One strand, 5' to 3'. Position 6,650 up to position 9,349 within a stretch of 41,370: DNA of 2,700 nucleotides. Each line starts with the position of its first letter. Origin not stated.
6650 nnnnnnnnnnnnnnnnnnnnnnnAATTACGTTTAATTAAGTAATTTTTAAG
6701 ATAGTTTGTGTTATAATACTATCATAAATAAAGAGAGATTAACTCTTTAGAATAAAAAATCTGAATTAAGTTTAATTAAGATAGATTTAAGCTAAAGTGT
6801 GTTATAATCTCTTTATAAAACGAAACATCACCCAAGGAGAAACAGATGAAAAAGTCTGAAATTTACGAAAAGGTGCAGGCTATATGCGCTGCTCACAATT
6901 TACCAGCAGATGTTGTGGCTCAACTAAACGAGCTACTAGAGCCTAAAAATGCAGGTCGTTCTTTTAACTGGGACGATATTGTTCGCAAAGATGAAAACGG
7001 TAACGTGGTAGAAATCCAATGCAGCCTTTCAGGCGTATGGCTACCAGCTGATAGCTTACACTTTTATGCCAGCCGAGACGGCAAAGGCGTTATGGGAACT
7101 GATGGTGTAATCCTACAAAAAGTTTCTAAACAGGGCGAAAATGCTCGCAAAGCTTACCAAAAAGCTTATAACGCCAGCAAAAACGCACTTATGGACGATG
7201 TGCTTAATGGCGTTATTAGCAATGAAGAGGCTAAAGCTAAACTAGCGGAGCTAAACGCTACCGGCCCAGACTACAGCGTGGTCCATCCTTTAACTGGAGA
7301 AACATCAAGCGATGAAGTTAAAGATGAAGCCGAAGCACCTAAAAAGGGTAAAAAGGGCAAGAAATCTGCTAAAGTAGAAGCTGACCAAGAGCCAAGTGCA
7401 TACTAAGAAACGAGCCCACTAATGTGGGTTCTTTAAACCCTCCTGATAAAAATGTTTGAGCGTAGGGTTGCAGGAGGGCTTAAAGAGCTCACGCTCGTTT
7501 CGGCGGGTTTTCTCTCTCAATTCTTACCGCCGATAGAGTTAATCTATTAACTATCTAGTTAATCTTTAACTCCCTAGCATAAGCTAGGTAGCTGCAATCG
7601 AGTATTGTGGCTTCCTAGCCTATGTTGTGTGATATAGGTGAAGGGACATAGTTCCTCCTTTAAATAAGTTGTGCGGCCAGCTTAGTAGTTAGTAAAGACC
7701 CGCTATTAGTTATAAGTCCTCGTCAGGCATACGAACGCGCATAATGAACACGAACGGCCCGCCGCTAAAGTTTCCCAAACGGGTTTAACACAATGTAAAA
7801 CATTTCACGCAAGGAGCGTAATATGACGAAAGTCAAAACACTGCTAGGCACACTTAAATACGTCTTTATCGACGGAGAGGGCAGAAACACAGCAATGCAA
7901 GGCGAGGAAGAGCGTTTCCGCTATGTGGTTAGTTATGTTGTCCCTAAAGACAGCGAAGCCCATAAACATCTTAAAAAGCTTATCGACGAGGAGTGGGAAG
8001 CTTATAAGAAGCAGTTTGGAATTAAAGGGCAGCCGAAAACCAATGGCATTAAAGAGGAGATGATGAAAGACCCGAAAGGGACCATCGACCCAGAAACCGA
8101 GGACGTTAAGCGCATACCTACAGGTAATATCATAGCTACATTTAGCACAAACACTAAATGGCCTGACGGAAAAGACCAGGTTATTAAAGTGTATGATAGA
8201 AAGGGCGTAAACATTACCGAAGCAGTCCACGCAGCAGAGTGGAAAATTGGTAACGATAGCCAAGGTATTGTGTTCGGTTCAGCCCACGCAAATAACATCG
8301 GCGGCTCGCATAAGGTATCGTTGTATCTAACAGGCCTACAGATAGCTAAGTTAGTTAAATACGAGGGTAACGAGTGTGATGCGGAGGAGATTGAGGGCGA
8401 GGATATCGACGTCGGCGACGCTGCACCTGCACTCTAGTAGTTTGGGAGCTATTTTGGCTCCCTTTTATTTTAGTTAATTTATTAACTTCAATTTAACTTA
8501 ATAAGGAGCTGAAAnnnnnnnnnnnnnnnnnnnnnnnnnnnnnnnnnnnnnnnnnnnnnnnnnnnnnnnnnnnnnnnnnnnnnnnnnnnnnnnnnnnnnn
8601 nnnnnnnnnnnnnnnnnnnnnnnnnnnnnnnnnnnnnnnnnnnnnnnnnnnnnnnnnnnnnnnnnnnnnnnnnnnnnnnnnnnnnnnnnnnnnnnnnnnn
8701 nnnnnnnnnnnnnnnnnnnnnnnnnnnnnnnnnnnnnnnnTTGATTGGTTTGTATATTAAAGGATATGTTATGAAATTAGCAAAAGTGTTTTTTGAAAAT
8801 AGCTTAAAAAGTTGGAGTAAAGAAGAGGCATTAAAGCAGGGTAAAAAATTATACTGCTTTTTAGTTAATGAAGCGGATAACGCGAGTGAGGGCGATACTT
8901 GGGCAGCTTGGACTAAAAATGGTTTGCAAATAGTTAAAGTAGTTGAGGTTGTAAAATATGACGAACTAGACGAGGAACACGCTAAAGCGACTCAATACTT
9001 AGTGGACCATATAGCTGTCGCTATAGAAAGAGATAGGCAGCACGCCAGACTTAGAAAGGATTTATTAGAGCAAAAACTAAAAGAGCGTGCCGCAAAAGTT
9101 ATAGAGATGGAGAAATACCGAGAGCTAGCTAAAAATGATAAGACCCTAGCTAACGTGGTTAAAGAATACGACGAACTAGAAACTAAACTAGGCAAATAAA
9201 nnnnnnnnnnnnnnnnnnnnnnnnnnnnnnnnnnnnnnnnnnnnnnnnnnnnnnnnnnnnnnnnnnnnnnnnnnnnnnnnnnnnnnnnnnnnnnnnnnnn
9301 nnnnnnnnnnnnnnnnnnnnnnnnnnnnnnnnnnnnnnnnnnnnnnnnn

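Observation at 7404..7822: GC-elevated, highly structured 417-bp leader upstream of the SSB-like gene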

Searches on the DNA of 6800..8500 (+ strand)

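Call 8: search_dna_similar(query=window:6800-8500:+, collection=phages, mode=distant, max_rows=40)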
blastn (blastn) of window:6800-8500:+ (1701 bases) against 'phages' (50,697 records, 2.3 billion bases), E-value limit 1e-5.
No match.

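Call 9: search_dna_similar(query=window:7404-7822:+, collection=phages, mode=distant, max_rows=40, max_evalue=0.01)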
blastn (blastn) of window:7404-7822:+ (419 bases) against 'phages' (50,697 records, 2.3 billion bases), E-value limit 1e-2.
No match.

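Call 15: search_rna_families(source=window, start=7300, end=7950, threshold=evalue, max_evalue=10, show_alignments=2)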
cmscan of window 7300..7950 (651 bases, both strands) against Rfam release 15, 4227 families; matches with E-value up to 10: 3.
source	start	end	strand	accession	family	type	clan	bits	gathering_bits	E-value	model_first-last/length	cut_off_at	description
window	7423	7493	+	RF03820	mir-5429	Gene; miRNA;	-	32.2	80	0.00024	1-83/83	no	mir-5429 microRNA precursor family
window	7544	7570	+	RF01353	CRISPR-DR44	Gene; CRISPR;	-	17.9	35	6.1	1-28/28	no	CRISPR RNA direct repeat element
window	7802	7839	+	RF02557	CbSR1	Gene; sRNA;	-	14.7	146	2.8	47-84/112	no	Coxiella burnetii sRNA 1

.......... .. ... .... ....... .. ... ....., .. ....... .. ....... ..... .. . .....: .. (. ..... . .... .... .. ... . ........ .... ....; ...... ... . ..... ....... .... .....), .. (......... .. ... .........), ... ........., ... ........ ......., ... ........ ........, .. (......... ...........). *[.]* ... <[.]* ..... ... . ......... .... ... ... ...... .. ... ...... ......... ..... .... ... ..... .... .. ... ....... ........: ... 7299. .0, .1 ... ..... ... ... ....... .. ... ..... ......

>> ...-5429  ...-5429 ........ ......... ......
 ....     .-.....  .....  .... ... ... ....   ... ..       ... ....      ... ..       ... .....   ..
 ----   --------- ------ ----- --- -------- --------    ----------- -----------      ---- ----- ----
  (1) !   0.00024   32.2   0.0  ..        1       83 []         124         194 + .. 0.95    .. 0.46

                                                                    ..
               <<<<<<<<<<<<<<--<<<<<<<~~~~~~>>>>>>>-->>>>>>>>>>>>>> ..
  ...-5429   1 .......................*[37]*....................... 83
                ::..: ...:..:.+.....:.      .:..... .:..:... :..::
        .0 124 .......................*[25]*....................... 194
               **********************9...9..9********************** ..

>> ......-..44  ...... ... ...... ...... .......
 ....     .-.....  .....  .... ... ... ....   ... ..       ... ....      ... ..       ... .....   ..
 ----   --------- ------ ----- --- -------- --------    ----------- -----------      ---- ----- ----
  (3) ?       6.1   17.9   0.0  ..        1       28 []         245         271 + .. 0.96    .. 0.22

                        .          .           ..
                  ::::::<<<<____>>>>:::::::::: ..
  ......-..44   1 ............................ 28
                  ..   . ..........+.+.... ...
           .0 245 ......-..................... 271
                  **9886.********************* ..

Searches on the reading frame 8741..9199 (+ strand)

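Call 10: search_protein_families(library=phrogs, proteins=[window:8741-9199:+])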
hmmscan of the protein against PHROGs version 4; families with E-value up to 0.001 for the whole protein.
window:8741-9199:+ (152 aa): 1 family
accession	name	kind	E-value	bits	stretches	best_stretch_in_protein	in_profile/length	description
phrog_3489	-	unknown function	1.3e-06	29.4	1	16-146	8-125/125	-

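Call 11: search_protein_families(library=pfam, proteins=[window:8741-9199:+], max_evalue=0.01)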
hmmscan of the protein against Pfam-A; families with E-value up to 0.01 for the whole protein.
window:8741-9199:+ (152 aa): 0 families
